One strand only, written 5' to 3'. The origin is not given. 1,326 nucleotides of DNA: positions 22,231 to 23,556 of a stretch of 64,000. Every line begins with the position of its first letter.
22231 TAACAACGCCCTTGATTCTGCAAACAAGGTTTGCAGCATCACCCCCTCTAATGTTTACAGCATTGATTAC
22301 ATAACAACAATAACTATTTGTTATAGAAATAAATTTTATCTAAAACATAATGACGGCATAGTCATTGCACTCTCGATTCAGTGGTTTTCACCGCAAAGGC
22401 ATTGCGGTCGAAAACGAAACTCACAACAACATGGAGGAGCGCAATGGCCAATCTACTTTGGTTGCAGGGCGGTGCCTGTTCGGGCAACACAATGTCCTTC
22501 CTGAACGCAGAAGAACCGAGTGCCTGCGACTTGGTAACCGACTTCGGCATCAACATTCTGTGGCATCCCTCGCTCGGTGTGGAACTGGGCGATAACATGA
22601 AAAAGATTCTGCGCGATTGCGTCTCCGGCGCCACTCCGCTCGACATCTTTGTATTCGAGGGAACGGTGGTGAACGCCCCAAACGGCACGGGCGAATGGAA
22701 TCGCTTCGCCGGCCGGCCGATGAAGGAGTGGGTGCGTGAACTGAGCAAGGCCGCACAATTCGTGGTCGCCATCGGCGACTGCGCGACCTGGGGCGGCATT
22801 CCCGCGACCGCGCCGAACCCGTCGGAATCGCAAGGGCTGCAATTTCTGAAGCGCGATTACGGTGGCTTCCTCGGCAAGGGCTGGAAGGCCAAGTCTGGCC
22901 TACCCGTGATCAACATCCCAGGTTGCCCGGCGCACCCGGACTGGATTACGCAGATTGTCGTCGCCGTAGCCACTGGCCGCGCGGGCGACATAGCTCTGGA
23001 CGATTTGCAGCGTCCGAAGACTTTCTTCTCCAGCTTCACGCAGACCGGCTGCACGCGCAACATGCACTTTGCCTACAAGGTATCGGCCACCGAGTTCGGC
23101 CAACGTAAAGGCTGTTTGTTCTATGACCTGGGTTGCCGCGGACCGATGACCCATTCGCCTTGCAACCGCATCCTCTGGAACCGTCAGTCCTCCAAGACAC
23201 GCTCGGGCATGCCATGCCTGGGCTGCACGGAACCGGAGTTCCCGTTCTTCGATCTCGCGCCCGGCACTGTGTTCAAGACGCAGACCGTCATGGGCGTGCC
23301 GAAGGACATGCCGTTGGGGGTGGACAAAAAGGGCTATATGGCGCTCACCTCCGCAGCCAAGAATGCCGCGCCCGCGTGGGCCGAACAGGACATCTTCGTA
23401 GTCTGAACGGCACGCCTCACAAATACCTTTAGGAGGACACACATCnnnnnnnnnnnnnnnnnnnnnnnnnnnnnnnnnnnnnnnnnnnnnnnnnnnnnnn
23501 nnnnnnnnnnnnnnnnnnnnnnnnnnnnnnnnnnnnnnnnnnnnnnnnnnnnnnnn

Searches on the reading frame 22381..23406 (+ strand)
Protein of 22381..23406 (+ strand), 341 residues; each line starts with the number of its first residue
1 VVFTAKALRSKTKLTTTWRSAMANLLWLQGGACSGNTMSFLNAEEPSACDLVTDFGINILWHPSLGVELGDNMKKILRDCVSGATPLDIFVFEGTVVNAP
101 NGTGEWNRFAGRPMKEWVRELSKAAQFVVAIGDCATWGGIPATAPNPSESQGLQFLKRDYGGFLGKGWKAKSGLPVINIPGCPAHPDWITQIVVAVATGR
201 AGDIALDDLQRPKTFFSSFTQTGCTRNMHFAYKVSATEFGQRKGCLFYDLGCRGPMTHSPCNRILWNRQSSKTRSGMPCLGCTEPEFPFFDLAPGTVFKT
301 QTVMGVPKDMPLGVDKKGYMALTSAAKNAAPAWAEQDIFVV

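Call 3: search_protein_families(library=pfam, proteins=[window:22381-23406:+], max_evalue=0.1)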
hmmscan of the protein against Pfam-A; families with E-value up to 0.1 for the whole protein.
window:22381-23406:+ (341 aa): 2 families
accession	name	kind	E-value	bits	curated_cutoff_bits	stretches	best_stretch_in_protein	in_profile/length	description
PF01058.29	Oxidored_q6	-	6.6e-30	103.9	27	1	33-195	1-127/128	NADH ubiquinone oxidoreductase, 20 Kd subunit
PF14720.11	NiFe_hyd_SSU_C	-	6.2e-23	81.4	27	1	218-288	3-73/80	NiFe/NiFeSe hydrogenase small subunit C-terminal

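Call 4: search_protein_families(library=ncbifam, proteins=[window:22381-23406:+], max_evalue=0.1)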
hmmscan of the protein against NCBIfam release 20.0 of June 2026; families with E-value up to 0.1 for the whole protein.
window:22381-23406:+ (341 aa): 6 families
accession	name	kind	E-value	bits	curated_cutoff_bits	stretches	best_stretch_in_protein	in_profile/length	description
NF045520.1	H2_NiFeSe_small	exception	8.2e-42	143.7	470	1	20-288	37-305/314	NiFeSe hydrogenase small subunit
TIGR00391.1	hydA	subfamily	3.4e-38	131.7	179.5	1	23-287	51-301/365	hydrogenase small subunit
NF007779.0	PRK10468.1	equivalog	9.5e-31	107.1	659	1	23-288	49-301/372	hydrogenase 2 small subunit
TIGR03294.1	FrhG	equivalog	4.2e-05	23.4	245.5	1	116-200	69-144/228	coenzyme F420 hydrogenase subunit gamma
NF045875.1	F420_non_VhuG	exception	4.5e-05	22.8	450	1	116-143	69-96/286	F420-non-reducing hydrogenase subunit VhuG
NF040831.1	sulfhyd_ShyD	equivalog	0.00024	20.8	460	1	117-199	66-150/240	NAD(P)-dependent hydrogenase/sulfhydrogenase 2 subunit delta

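Call 59: search_solved_structures(query=window:22444-23403:+, max_evalue=1e-10, show_alignments=1)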
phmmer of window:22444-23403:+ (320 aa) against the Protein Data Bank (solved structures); distinct sequences matched with E-value up to 1e-10: 43.
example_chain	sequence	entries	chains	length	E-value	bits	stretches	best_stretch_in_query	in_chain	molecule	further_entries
7uur_D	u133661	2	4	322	8.4e-162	541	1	2-320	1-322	Hydrogenase-2, small subunit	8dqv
7utd_B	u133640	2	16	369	1.3e-161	540.4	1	2-320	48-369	Hydrogenase-2, small subunit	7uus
1frf_S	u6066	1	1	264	2.8e-35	125.1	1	3-266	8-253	[NI-FE] HYDROGENASE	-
1yqw_A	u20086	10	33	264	4.1e-35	124.5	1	3-266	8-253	Periplasmic [NiFe] hydrogenase small subunit | HYDROGENASE (NIFE) SMALL SUBUNIT HYDA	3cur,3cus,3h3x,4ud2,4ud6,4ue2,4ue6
4upe_A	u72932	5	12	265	4.2e-35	124.5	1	3-266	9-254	NIFE-HYDROGENASE SMALL SUBUNIT | HYDROGENASE (NIFE) SMALL SUBUNIT HYDA | PERIPLASMIC [NIFE] HYDROGENASE SMALL SUBUNIT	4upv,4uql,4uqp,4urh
4ucq_A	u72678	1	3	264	5.5e-35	124.1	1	3-266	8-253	HYDROGENASE (NIFE) SMALL SUBUNIT HYDA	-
4ucx_A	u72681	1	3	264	6.9e-35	123.8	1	3-266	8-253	HYDROGENASE (NIFE) SMALL SUBUNIT HYDA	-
1yrq_A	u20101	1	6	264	8.4e-35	123.5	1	3-266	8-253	Periplasmic [NiFe] hydrogenase small subunit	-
4ucw_A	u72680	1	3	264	1.1e-34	123.2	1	3-266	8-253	HYDROGENASE (NIFE) SMALL SUBUNIT HYDA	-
5aa5_A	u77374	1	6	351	2.2e-34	122.1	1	3-282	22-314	NIFE-HYDROGENASE SMALL SUBUNIT, HOFK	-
1yq9_A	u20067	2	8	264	5.3e-34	120.9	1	4-269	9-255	Periplasmic [NiFe] hydrogenase small subunit | PERIPLASMIC HYDROGENASE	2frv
1e3d_A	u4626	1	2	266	5.9e-34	120.7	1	4-271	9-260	[NiFe] hydrogenase small subunit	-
1frv_A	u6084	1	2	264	3.8e-33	118.1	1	4-269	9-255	HYDROGENASE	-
4u9h_S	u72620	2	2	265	1.1e-32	116.6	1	4-266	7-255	Periplasmic [NiFe] hydrogenase small subunit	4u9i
8w6x_S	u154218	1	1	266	1.1e-32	116.6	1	4-266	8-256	Periplasmic [NiFe] hydrogenase small subunit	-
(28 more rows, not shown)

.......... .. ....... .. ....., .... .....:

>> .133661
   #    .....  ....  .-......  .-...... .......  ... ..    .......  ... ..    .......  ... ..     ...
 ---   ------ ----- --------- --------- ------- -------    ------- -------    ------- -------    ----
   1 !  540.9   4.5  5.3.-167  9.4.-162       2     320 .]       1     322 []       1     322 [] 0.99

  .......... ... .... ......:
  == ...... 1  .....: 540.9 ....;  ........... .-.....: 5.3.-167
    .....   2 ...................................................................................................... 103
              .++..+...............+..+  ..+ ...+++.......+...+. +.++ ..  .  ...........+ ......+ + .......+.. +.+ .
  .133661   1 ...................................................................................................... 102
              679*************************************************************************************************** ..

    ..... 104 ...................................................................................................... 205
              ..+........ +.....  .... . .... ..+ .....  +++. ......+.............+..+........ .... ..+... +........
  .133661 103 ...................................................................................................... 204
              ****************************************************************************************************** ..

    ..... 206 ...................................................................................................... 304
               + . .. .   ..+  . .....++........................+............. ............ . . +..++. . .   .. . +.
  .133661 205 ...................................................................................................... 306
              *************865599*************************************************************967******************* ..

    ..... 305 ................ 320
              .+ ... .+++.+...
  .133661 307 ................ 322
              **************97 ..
